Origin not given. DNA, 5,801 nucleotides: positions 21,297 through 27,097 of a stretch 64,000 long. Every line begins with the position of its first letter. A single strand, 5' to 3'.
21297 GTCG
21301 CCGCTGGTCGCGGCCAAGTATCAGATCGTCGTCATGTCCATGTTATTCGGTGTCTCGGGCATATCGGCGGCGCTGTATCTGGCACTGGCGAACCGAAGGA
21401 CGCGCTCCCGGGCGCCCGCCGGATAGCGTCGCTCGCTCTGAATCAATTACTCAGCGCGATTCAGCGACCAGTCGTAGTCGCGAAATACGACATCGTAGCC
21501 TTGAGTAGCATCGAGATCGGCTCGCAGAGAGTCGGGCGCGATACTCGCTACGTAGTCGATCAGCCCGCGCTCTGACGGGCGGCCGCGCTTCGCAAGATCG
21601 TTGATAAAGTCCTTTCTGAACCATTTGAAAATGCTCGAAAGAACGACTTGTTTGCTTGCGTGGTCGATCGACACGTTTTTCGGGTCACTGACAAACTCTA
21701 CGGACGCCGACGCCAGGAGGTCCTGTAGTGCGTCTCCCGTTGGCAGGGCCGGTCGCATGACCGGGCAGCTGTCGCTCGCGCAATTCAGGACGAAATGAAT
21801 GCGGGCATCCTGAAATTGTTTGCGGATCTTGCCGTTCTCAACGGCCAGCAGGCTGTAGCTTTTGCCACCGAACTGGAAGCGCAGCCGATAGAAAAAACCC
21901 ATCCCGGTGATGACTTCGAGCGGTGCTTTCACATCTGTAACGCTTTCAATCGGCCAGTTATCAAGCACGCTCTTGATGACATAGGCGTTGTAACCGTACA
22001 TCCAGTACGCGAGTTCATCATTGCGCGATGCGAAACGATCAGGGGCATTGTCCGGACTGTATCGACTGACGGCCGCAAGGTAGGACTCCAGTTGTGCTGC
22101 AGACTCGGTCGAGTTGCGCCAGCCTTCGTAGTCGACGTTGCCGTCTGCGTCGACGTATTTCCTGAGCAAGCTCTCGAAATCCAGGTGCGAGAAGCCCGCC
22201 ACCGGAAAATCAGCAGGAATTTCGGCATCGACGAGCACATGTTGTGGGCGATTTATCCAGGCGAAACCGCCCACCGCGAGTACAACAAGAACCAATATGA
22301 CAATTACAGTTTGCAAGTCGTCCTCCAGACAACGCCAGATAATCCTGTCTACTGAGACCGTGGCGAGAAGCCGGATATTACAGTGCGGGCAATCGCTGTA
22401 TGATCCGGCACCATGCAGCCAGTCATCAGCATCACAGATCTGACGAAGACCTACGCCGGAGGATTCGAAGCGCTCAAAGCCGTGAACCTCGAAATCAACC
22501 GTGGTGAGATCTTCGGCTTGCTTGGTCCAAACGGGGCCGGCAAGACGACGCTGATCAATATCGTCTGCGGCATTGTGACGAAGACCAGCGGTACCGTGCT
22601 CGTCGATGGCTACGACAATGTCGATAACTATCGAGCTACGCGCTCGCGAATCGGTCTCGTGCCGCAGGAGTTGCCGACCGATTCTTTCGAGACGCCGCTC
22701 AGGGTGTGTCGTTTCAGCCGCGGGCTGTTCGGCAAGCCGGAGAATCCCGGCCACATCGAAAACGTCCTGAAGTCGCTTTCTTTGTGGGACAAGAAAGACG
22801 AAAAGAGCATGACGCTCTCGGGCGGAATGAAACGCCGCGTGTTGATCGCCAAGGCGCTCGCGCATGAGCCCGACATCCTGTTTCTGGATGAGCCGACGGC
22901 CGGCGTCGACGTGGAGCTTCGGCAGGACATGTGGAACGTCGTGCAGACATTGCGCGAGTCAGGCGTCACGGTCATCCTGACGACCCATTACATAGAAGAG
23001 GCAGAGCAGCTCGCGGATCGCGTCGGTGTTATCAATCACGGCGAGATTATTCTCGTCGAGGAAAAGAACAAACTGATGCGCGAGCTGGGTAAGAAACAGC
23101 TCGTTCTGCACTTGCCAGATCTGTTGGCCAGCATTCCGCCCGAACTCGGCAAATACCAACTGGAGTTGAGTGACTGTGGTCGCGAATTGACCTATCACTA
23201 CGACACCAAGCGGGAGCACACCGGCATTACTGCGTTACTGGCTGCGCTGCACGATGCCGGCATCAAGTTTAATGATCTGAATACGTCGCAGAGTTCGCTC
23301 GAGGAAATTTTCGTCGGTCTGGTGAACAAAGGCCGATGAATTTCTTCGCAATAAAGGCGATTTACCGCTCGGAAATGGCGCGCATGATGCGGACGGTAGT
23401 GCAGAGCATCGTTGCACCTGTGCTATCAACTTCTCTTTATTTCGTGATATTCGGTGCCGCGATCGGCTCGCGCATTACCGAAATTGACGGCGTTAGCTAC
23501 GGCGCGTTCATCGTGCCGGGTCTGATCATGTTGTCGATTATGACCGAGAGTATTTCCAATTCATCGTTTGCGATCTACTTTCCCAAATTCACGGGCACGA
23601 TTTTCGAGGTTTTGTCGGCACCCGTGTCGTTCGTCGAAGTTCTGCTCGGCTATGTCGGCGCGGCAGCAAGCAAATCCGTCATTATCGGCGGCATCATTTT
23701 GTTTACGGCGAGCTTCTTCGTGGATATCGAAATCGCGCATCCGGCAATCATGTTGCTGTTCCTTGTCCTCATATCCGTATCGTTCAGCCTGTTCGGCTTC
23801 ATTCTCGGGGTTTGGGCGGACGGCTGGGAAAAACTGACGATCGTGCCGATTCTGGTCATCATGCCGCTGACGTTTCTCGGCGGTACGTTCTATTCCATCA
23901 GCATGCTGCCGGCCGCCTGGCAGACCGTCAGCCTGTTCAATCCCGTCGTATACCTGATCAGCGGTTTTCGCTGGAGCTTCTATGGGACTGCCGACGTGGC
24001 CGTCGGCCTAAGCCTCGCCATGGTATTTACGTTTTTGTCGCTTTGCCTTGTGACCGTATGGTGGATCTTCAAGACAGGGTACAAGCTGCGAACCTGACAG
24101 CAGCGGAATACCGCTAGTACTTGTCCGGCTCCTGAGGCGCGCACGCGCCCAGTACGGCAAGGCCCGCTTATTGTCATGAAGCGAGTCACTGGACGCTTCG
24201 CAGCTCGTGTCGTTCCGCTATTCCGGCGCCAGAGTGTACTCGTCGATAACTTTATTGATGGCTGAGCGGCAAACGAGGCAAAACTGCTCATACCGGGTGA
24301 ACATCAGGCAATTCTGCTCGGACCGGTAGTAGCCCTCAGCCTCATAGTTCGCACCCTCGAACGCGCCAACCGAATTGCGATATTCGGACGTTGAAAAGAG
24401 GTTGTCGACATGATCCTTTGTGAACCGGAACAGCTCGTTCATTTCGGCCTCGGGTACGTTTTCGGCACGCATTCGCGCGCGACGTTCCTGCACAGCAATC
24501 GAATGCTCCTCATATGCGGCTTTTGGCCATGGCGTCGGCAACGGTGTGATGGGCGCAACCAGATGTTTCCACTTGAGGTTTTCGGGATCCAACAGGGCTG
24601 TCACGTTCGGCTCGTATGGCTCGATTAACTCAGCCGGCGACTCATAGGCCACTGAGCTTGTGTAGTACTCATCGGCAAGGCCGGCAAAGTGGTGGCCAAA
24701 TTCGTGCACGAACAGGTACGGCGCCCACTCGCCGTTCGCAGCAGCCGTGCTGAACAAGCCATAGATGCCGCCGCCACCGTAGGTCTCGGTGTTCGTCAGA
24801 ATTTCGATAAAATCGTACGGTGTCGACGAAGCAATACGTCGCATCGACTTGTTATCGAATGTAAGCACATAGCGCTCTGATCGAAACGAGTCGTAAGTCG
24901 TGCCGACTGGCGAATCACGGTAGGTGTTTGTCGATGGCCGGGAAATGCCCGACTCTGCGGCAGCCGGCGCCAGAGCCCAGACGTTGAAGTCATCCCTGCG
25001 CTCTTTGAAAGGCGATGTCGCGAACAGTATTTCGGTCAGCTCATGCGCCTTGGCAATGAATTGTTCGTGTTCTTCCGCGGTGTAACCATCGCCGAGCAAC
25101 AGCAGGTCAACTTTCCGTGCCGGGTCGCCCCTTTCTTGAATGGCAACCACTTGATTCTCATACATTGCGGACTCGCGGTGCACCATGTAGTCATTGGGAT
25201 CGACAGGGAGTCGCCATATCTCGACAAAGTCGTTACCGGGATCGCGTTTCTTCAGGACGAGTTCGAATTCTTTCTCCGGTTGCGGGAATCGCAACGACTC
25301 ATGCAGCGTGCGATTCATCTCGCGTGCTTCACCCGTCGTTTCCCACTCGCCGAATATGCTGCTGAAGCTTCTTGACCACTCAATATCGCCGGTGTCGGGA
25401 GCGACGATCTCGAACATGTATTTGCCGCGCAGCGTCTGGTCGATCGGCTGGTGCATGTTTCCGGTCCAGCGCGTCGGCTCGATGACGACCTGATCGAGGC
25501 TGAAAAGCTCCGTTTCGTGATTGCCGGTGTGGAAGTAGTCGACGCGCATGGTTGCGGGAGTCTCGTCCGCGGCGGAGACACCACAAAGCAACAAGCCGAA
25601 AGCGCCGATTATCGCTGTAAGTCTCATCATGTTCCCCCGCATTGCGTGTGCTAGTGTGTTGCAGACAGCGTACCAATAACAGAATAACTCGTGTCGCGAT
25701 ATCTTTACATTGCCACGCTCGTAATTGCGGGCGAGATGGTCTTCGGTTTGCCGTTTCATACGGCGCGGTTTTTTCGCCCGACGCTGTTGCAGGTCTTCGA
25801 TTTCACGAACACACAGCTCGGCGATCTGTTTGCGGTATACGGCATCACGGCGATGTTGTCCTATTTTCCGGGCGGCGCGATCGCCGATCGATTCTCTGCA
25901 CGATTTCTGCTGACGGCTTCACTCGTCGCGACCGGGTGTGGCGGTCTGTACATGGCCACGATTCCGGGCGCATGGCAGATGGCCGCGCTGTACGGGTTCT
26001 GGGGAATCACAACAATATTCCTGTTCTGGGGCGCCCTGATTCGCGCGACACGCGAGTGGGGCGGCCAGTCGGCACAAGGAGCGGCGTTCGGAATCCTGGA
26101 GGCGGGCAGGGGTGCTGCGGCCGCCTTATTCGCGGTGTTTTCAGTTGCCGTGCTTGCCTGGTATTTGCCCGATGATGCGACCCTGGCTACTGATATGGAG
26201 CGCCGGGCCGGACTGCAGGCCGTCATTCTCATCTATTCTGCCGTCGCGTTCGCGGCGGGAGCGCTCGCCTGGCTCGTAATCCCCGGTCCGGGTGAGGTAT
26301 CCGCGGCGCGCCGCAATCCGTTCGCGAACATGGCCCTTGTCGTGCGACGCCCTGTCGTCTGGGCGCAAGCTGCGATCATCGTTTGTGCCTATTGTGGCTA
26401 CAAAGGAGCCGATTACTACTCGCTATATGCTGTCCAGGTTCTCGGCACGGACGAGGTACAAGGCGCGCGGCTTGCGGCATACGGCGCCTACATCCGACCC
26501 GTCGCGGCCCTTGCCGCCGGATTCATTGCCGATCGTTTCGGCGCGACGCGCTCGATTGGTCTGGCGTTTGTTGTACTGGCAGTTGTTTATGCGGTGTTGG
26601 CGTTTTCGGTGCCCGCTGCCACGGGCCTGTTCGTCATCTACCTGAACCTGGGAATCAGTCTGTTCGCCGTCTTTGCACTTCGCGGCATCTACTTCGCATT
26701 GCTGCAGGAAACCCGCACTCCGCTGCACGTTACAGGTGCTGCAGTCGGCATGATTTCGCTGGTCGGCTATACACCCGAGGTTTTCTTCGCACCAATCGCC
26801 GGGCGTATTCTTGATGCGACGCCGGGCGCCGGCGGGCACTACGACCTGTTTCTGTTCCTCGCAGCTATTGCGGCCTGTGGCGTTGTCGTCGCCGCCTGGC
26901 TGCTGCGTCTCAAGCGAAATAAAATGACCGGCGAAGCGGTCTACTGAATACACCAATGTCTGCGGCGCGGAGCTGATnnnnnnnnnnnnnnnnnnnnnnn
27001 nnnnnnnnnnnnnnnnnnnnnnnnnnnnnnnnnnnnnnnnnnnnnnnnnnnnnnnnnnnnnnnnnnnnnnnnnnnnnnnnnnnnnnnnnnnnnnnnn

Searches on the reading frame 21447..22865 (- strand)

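Call 46: search_protein_families(library=pfam, proteins=[window:21447-22865:-], max_evalue=0.0001)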
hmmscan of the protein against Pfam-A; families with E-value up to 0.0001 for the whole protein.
window:21447-22865:- (472 aa): 1 family
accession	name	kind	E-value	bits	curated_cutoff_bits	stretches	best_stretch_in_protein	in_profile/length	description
PF04784.19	DUF547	-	2.7e-15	56.9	27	1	279-392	4-125/125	Protein of unknown function, DUF547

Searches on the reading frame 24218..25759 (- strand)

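Call 46: search_protein_families(library=pfam, proteins=[window:24218-25759:-], max_evalue=0.0001)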
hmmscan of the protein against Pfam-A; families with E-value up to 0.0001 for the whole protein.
window:24218-25759:- (513 aa): 2 families
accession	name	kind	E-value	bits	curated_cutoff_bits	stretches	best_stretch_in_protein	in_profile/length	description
PF09471.16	Peptidase_M64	-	1.5e-119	399.1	26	1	205-505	1-302/302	IgA Peptidase M64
PF16217.10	M64_N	-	8.9e-29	100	27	1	68-181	8-120/122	Peptidase M64 N-terminus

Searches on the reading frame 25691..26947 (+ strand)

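Call 46: search_protein_families(library=pfam, proteins=[window:25691-26947:+], max_evalue=0.0001)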
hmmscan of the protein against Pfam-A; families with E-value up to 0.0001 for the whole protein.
window:25691-26947:+ (418 aa): 1 family
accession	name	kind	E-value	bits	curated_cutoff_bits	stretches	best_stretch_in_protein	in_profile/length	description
PF07690.21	MFS_1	-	7.8e-21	74.8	33.4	1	24-360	14-340/347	Major Facilitator Superfamily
